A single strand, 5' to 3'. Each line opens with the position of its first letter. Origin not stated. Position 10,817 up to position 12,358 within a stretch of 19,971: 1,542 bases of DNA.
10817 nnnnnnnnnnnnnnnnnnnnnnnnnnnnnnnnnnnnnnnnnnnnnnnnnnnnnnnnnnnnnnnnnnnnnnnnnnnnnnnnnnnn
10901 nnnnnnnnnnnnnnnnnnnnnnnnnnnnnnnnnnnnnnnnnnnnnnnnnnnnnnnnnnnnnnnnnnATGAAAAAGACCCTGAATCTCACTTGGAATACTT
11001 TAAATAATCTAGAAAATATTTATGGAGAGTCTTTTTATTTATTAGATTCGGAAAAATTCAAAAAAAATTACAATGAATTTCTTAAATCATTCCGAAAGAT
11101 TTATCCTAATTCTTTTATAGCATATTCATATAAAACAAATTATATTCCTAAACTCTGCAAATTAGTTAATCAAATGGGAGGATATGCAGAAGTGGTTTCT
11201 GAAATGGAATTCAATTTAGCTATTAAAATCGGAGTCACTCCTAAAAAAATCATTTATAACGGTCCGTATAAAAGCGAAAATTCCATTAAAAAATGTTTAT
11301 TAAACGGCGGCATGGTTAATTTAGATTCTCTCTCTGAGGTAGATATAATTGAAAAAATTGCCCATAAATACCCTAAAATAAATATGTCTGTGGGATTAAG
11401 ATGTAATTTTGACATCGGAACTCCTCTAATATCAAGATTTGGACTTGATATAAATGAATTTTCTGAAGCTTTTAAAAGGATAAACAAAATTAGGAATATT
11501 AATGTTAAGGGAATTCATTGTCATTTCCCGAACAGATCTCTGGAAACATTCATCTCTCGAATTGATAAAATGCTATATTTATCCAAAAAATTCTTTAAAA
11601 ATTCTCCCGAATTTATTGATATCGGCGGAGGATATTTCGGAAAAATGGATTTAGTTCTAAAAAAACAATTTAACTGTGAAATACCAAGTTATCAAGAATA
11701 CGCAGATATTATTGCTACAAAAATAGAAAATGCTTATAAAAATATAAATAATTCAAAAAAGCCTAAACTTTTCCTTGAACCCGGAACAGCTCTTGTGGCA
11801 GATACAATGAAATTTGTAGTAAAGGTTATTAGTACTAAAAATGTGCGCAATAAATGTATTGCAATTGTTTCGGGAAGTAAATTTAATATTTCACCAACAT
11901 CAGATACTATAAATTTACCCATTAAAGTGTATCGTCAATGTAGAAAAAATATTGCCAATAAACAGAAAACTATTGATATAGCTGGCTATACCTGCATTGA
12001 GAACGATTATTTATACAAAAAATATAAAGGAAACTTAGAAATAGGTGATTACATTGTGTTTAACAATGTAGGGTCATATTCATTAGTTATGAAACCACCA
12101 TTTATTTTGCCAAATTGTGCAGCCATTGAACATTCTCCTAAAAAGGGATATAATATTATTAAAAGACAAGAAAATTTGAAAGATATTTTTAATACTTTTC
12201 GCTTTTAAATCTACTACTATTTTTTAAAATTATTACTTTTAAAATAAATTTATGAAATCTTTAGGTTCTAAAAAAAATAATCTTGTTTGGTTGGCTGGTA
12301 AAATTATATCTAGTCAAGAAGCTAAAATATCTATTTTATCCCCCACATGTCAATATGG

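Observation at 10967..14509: Fold-III decarboxylase + fold-IV aminotransferase + HpcH/HpaI-like lyase + cupin: small-molecule (amine/amino-acid) supply pathway embedded in a glycan operon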

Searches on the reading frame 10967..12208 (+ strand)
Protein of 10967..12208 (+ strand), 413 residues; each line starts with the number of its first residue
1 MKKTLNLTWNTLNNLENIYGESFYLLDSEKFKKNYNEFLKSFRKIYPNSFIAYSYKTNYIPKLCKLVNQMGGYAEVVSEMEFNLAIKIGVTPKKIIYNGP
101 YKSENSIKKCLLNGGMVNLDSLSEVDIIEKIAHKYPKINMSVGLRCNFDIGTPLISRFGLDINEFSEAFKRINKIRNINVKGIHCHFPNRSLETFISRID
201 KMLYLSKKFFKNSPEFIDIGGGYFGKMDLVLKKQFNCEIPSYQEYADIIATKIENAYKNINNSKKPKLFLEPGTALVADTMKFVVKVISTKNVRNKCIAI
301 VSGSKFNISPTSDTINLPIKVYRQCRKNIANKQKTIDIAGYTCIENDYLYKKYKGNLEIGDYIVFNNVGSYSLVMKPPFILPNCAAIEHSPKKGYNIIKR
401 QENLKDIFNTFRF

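Call 3: search_protein_families(library=pfam, proteins=[window:10967-12208:+])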
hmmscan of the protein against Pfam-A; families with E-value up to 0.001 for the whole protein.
window:10967-12208:+ (413 aa): 3 families
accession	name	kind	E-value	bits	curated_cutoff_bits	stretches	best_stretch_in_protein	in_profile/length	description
PF02784.22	Orn_Arg_deC_N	-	1.3e-27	97.2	23.4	1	38-278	7-247/247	Pyridoxal-dependent decarboxylase, pyridoxal binding domain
PF00278.28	Orn_DAP_Arg_deC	-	2.9e-08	34.3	23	1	228-369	5-95/95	Pyridoxal-dependent decarboxylase, C-terminal sheet domain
PF01168.26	Ala_racemase_N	-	0.0005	20.3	24.1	1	92-189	68-158/220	Alanine racemase, N-terminal domain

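Call 7: search_protein_families(library=ncbifam, proteins=[window:10967-12208:+], max_evalue=0.01)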
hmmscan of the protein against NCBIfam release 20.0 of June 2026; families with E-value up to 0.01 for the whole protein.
window:10967-12208:+ (413 aa): 8 families
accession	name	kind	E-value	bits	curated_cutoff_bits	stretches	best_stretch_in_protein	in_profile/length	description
TIGR01048.1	lysA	equivalog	1.1e-46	159.2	297.9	1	4-409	8-414/417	diaminopimelate decarboxylase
NF041039.1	FslC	exception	1.4e-44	152.6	500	1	7-400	14-414/418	rhizoferrin biosystnesis N-citrylornithine decarboxylase FslC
TIGR03099.1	dCO2ase_PEP1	hypoth_equivalog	1.3e-28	100.2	478.45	1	5-387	8-394/398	pyridoxal-dependent decarboxylase, exosortase A system-associated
NF052544.1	OrLyDeCDokD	equivalog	2.1e-21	76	700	1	10-408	31-456/461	ornithine/lysine decarboxylase DokD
NF006515.0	PRK08961.1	equivalog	2.5e-11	42.3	802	1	47-376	525-845/861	bifunctional aspartate kinase/diaminopimelate decarboxylase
NF003763.0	PRK05354.1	equivalog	8e-08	31.3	369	1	38-297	94-366/636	biosynthetic arginine decarboxylase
TIGR01047.1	nspC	equivalog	1e-07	30.8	409.05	1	23-379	5-348/380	carboxynorspermidine decarboxylase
TIGR01273.1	speA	equivalog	1.8e-06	26.7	624.1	1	56-296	102-357/624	arginine decarboxylase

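Call 8: search_solved_structures(query=window:10967-12208:+, max_evalue=0.001)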
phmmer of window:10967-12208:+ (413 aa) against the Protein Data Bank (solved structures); distinct sequences matched with E-value up to 0.001: 40.
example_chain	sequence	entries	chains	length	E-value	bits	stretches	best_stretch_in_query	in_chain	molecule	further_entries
7kh2_A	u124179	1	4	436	8.9e-35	123.4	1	17-398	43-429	N-citrylornithine decarboxylase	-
2p3e_A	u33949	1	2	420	5.1e-33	117.7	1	11-404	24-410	Diaminopimelate decarboxylase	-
1tuf_A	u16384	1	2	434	9.2e-28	100.3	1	16-407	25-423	Diaminopimelate decarboxylase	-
1twi_A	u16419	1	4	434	9.2e-28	100.3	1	16-407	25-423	Diaminopimelate decarboxylase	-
4xg1_A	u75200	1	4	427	3.2e-23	85.4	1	46-408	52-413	Diaminopimelate decarboxylase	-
3n2b_A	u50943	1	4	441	4.7e-21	78.2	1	12-404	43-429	Diaminopimelate decarboxylase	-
2qgh_A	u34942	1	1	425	1.2e-19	73.6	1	19-408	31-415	Diaminopimelate decarboxylase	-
3c5q_A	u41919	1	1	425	1.8e-19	73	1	19-408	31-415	Diaminopimelate decarboxylase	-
2yxx_A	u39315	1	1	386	3.2e-17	65.6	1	12-409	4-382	Diaminopimelate decarboxylase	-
7ru7_A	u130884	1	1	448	1.4e-14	57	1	10-409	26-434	L-glutamyl-[BtrI acyl-carrier protein] decarboxylase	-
2j66_A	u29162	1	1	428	1.6e-14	56.8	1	14-409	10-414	BTRK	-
8d2y_A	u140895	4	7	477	4e-14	55.4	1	13-407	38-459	D-ornithine/D-lysine decarboxylase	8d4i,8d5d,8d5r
8d88_A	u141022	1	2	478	4e-14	55.4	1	13-407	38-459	D-ornithine/D-lysine decarboxylase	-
9b8m_A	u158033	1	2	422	4e-14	55.4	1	21-291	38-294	Ornithine decarboxylase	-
4zgy_A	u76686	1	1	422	4e-14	55.4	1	21-291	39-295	Ornithine decarboxylase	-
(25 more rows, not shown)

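Call 10: find_encoding_contigs(protein=window:10967-12208:+, flank=10000, max_places=6)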
Protein window:10967-12208:+ (413 aa): 1 contig read that carries it; 1 place shown.
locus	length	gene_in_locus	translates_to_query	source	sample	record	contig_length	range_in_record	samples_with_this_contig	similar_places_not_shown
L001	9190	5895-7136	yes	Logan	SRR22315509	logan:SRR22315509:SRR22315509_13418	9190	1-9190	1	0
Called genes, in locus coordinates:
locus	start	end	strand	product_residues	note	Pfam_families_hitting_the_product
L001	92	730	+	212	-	PF02585:PIG-L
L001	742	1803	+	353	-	PF21360:PylC-like_N, PF02655:ATP-grasp_3, PF15632:ATPgrasp_Ter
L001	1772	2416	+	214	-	PF01876:RNase_P_p30 (faint), PF02811:PHP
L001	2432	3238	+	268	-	PF05050:Methyltransf_21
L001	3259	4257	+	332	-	PF01073:3Beta_HSD, PF01370:Epimerase, PF02719:Polysacc_synt_2, PF04321:RmlD_sub_bind, PF07993:NAD_binding_4, PF16363:GDP_Man_Dehyd, PF13460:NAD_binding_10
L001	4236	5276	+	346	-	PF00535:Glycos_transf_2, PF13641:Glyco_tranf_2_3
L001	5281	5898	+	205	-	PF02397:Bac_transf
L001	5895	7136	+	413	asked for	PF00278:Orn_DAP_Arg_deC, PF02784:Orn_Arg_deC_N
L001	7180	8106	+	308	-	PF01063:Aminotran_4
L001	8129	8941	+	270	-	PF03328:HpcH_HpaI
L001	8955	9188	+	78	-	?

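Call 16: find_homologous_proteins(query=window:10967-12208:+, max_evalue=0.001)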
Query window:10967-12208:+ (413 aa): 5529 proteins with E <= 0.001 among 8000 candidates; the best 120 are listed.
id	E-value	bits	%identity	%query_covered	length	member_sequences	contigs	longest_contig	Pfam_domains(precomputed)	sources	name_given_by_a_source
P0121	1.5e-273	925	100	100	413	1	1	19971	PF02784.23,PF00278.29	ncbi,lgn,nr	ncbi:MAG: decarboxylase [Patescibacteria group bacterium]|nr:decarboxylase [Patescibacteria group ba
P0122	1.8e-220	750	79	100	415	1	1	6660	PF02784.23,PF00278.29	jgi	-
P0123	3.5e-191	653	69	99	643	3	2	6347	PF02397.23,PF02784.23,PF00278.29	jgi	-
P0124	9.5e-189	645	70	99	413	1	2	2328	PF02784.23,PF00278.29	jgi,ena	-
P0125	5.8e-187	639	68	100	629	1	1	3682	PF02397.23,PF02784.23,PF00278.29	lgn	-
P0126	1.5e-184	632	68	100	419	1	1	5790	PF02784.23,PF00278.29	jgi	jgi:diaminopimelate decarboxylase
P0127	5.6e-181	620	66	99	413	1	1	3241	PF02784.23,PF00278.29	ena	-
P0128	3.9e-180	617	65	99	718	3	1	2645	PF01063.25,PF02784.23,PF00278.29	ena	-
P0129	2.3e-179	614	65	99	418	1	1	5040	PF02784.23,PF00278.29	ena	-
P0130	2.9e-179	614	65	99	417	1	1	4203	PF02784.23,PF00278.29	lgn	-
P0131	2.4e-178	611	66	99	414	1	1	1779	PF02784.23,PF00278.29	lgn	-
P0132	1.4e-177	609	65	99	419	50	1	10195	PF02784.23,PF00278.29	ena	-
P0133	5.1e-177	607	65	99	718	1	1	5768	PF01063.25,PF02784.23,PF00278.29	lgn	-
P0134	1.9e-175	602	65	99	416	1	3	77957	PF02784.23,PF00278.29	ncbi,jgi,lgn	-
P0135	3.5e-175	601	64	99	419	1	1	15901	PF02784.23,PF00278.29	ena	-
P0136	9.8e-175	599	64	99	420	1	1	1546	PF02784.23,PF00278.29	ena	-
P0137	3.5e-174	597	63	99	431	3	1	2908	PF02784.23,PF00278.29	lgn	-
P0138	3.9e-174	597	64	99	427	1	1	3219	PF02784.23,PF00278.29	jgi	jgi:diaminopimelate decarboxylase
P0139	2.2e-173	595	63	100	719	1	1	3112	PF01063.25,PF02784.23,PF00278.29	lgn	-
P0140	6.2e-173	593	63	99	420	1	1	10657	PF02784.23,PF00278.29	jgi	-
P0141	1.1e-172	593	64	100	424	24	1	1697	PF02784.23,PF00278.29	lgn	-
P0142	9.6e-172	589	63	99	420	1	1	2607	PF02784.23,PF00278.29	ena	-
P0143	1.5e-171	589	64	99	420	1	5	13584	PF02784.23,PF00278.29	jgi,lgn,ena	-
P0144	2.0e-171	588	62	99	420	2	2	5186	PF02784.23,PF00278.29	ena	-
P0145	9.1e-171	586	64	97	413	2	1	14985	PF02784.23,PF00278.29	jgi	-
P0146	1.7e-170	585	63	99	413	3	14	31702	PF02784.23,PF00278.29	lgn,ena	-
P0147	1.7e-169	582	62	99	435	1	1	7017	PF02784.23,PF00278.29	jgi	jgi:diaminopimelate decarboxylase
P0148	4.3e-168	577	62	99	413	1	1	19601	PF02784.23,PF00278.29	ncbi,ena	-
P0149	1.0e-167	576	60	99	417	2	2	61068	PF02784.23,PF00278.29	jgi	-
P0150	1.1e-167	576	60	99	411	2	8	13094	PF02784.23,PF00278.29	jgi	jgi:diaminopimelate decarboxylase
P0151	2.0e-166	572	61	99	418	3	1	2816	PF02784.23,PF00278.29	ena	-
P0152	5.3e-166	570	61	99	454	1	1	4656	PF02784.23,PF00278.29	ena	-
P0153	1.3e-165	569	61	99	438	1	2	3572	PF02784.23,PF00278.29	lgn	-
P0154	1.4e-164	566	61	99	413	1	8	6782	PF02784.23,PF00278.29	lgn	-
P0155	1.9e-164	565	58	100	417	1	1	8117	PF02784.23,PF00278.29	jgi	jgi:diaminopimelate decarboxylase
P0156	3.5e-163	561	60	99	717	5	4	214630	PF01063.25,PF02784.23,PF00278.29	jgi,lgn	jgi:diaminopimelate decarboxylase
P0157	3.3e-162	558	60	100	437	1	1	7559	PF02784.23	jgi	-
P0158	3.8e-161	554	61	99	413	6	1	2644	PF02784.23,PF00278.29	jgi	-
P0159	5.2e-160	551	58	99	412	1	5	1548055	PF02784.23,PF00278.29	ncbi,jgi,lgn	jgi:diaminopimelate decarboxylase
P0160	3.0e-159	548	61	99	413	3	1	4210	PF02784.23,PF00278.29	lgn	-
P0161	1.4e-158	546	59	99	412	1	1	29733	PF02784.23,PF00278.29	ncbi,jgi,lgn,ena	ncbi:MAG: decarboxylase [Candidatus Paceibacterota bacterium]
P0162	1.9e-158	546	58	99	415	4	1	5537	PF02784.23,PF00278.29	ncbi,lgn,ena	-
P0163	1.2e-157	543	60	99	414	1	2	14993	PF02784.23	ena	-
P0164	2.7e-157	542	60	99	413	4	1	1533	PF02784.23,PF00278.29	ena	-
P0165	8.3e-155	534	56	99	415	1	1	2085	PF02784.23,PF00278.29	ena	-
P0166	8.6e-155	534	57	99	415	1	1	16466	PF02784.23,PF00278.29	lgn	-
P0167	1.9e-154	532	57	99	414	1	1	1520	PF02784.23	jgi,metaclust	metaclust:\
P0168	7.5e-154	530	58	99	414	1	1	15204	PF02784.23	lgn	-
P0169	2.5e-152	525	59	98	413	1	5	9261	PF02784.23,PF00278.29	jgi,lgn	jgi:diaminopimelate decarboxylase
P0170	4.5e-152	525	54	99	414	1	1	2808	PF02784.23,PF00278.29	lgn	-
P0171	2.4e-151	522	56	99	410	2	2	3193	PF02784.23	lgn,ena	-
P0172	7.9e-151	520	56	99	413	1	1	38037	PF02784.23,PF00278.29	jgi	jgi:diaminopimelate decarboxylase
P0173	8.2e-151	520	59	99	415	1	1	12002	PF02784.23,PF00278.29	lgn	-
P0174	2.3e-150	519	57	99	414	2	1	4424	PF02784.23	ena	-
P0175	3.2e-149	515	56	99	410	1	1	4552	PF02784.23,PF00278.29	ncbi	-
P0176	3.4e-149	515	54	100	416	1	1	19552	PF02784.23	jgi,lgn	jgi:diaminopimelate decarboxylase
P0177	3.9e-149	515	57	99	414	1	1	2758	PF02784.23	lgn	-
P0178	7.1e-149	514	56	99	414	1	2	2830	PF02784.23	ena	-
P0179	2.8e-148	512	56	99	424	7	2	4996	PF02784.23,PF00278.29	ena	-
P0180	8.7e-148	510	56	99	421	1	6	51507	PF02784.23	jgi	-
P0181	2.6e-147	509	54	99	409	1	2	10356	PF02784.23,PF00278.29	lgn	-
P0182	3.7e-147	508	55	100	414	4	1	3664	PF02784.23,PF00278.29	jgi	-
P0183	2.7e-146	506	54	99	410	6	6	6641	PF02784.23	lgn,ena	-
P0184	6.8e-146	504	57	99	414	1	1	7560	PF02784.23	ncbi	ncbi:decarboxylase [Bacteroidota bacterium]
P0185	1.5e-145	503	55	99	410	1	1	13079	PF02784.23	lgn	-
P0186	1.7e-145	503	56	99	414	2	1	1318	PF02784.23,PF00278.29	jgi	-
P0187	2.1e-145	503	56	99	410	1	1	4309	PF02784.23,PF00278.29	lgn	-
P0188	1.4e-144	500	54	99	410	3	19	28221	PF02784.23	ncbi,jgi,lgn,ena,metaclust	jgi:diaminopimelate decarboxylase|metaclust:\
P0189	4.2e-144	498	54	99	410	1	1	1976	PF02784.23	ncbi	-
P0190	4.2e-144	498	53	99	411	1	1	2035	PF02784.23,PF00278.29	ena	-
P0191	9.7e-144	497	54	99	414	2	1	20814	PF02784.23,PF00278.29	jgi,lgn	jgi:diaminopimelate decarboxylase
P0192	1.5e-143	497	67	79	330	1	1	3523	PF02784.23,PF00278.29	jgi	jgi:diaminopimelate decarboxylase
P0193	7.9e-143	494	56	96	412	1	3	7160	PF02784.23,PF00278.29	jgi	-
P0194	1.2e-142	494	54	99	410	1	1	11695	PF02784.23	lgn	-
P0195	1.9e-142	493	54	99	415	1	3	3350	PF02784.23,PF00278.29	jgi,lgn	jgi:diaminopimelate decarboxylase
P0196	2.4e-142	493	54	99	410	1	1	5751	PF02784.23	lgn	-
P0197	2.7e-142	492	53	99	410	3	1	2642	PF02784.23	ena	-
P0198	4.6e-142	492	54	99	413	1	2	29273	PF02784.23,PF00278.29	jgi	jgi:diaminopimelate decarboxylase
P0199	5.1e-142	491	54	99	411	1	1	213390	PF02784.23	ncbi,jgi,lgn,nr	ncbi:MAG: alanine racemase [Flavobacteriales bacterium]|jgi:diaminopimelate decarboxylase|nr:alanine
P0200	6.2e-142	491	55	99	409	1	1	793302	PF02784.23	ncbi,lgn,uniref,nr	ncbi:diaminopimelate decarboxylase [Methanococcus maripaludis]|uniref:Diaminopimelate decarboxylase 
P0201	6.6e-142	491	55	99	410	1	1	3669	PF02784.23,PF00278.29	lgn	-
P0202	7.3e-142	491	54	99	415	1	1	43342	PF02784.23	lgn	-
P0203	1.6e-141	490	55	99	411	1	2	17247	PF02784.23,PF00278.29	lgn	-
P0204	2.7e-141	489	53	99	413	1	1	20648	PF02784.23,PF00278.29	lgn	-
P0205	2.9e-141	489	53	99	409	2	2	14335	PF02784.23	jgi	-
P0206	3.7e-141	489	52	99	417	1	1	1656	PF02784.23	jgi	-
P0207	3.7e-141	489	54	99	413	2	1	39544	PF02784.23,PF00278.29,PF01168.27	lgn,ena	-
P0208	4.0e-141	489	54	100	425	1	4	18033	PF02784.23,PF00278.29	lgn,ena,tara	tara:strand:- start:2223 stop:3500 length:1278 start_codon:yes stop_codon:yes gene_type:complete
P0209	4.1e-141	489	54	99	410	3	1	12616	PF02784.23,PF00278.29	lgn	-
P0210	4.3e-141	488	52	99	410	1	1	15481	PF02784.23,PF00278.29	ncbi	-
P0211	6.0e-141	488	54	99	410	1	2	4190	PF02784.23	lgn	-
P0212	1.4e-140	487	54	98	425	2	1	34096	PF02784.23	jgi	jgi:diaminopimelate decarboxylase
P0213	5.4e-140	485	54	99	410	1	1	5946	PF02784.23,PF00278.29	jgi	jgi:diaminopimelate decarboxylase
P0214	6.5e-140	485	54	99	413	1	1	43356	PF02784.23,PF00278.29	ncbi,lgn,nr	ncbi:MAG: pyridoxal-dependent decarboxylase [Firmicutes bacterium]|nr:pyridoxal-dependent decarboxyl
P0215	8.0e-140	484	58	98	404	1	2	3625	PF02784.23,PF00278.29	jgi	-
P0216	1.1e-139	484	53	99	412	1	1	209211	PF02784.23,PF00278.29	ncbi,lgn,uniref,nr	ncbi:pyridoxal-dependent decarboxylase [Ornithinibacillus halotolerans]|uniref:Diaminopimelate decar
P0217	1.2e-139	484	54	99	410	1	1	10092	PF02784.23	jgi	jgi:diaminopimelate decarboxylase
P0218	1.7e-139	483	55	98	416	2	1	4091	PF02784.23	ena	-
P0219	2.7e-139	483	56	99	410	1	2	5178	PF02784.23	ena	-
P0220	3.7e-139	482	52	99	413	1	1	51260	PF02784.23,PF00278.29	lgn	-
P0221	4.4e-139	482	52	99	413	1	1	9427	PF02784.23,PF00278.29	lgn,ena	-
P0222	5.0e-139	482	52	99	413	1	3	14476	PF02784.23,PF00278.29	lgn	-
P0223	5.6e-139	481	53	100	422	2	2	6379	PF02784.23,PF00278.29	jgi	jgi:diaminopimelate decarboxylase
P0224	8.2e-139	481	54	99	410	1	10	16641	PF02784.23,PF00278.29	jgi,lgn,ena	jgi:diaminopimelate decarboxylase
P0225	1.6e-138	480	54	99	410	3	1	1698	PF02784.23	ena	-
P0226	2.1e-138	480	54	99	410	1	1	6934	PF02784.23,PF00278.29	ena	-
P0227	5.7e-138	478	51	100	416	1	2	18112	PF02784.23,PF00278.29,PF01168.27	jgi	jgi:diaminopimelate decarboxylase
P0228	6.1e-138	478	52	99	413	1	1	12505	PF02784.23,PF00278.29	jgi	jgi:diaminopimelate decarboxylase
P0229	9.0e-138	477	52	99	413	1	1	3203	PF02784.23,PF00278.29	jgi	-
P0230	1.0e-137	477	54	95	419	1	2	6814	PF02784.23,PF00278.29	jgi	-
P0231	1.8e-137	476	53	99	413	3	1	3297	PF02784.23,PF00278.29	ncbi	-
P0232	2.6e-137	476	52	100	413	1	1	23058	PF02784.23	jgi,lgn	jgi:diaminopimelate decarboxylase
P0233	2.6e-137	476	54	99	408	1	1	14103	PF02784.23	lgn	-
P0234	2.8e-137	476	52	99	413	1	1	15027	PF02784.23,PF00278.29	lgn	-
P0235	3.9e-137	475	51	99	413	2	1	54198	PF02784.23,PF00278.29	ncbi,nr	ncbi:hypothetical protein J7E32_15860 [Bacillus sp. ISL-55]|nr:hypothetical protein [Bacillus sp. IS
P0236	7.2e-137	475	51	99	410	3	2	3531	PF02784.23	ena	-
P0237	1.2e-136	474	53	99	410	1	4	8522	PF02784.23,PF00278.29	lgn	-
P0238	3.1e-136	472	52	99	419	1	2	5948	PF02784.23,PF00278.29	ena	-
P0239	3.1e-136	472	54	99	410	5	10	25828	PF02784.23,PF00278.29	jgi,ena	jgi:diaminopimelate decarboxylase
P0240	4.4e-136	472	54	99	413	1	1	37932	PF02784.23,PF01168.27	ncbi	-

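Call 18: find_encoding_contigs(protein=P0200, flank=10000, max_places=1)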
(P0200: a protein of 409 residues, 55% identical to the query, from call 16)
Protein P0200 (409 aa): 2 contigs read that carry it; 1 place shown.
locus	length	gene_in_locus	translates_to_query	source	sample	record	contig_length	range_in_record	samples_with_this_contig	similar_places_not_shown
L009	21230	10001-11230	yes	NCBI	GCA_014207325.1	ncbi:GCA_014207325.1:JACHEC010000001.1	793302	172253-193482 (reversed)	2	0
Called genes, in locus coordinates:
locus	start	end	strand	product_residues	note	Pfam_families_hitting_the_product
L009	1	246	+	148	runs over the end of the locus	PF01467:CTP_transf_like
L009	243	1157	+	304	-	PF03547:Mem_trans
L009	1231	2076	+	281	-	PF00483:NTP_transferase, PF12804:NTP_transf_3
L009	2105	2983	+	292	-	PF01073:3Beta_HSD, PF01370:Epimerase, PF02719:Polysacc_synt_2, PF04321:RmlD_sub_bind, PF05368:NmrA, PF13460:NAD_binding_10, PF16363:GDP_Man_Dehyd, PF07993:NAD_binding_4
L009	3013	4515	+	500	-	PF01943:Polysacc_synt, PF03023:MurJ (weak), PF01554:MatE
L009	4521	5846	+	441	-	PF03446:NAD_binding_2 (faint), PF03721:UDPG_MGDP_dh_N, PF00984:UDPG_MGDP_dh, PF03720:UDPG_MGDP_dh_C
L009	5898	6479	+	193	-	PF25084:LbH_EIF2B, PF00132:Hexapep (weak), PF25087:GMPPB_C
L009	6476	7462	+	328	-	PF01073:3Beta_HSD, PF01370:Epimerase, PF02719:Polysacc_synt_2, PF04321:RmlD_sub_bind, PF07993:NAD_binding_4 (faint), PF16363:GDP_Man_Dehyd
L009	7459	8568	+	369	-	PF13439:Glyco_transf_4, PF13477:Glyco_trans_4_2, PF00534:Glycos_transf_1, PF13692:Glyco_trans_1_4, PF13524:Glyco_trans_1_2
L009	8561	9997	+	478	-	PF13727:CoA_binding_3, PF17836:PglD_N (weak), PF01073:3Beta_HSD, PF01370:Epimerase, PF02719:Polysacc_synt_2, PF04321:RmlD_sub_bind, PF16363:GDP_Man_Dehyd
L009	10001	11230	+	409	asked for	PF02784:Orn_Arg_deC_N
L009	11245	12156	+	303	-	PF01063:Aminotran_4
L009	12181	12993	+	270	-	PF03328:HpcH_HpaI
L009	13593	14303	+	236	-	PF05050:Methyltransf_21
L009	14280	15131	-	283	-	PF00535:Glycos_transf_2, PF10111:Glyco_tranf_2_2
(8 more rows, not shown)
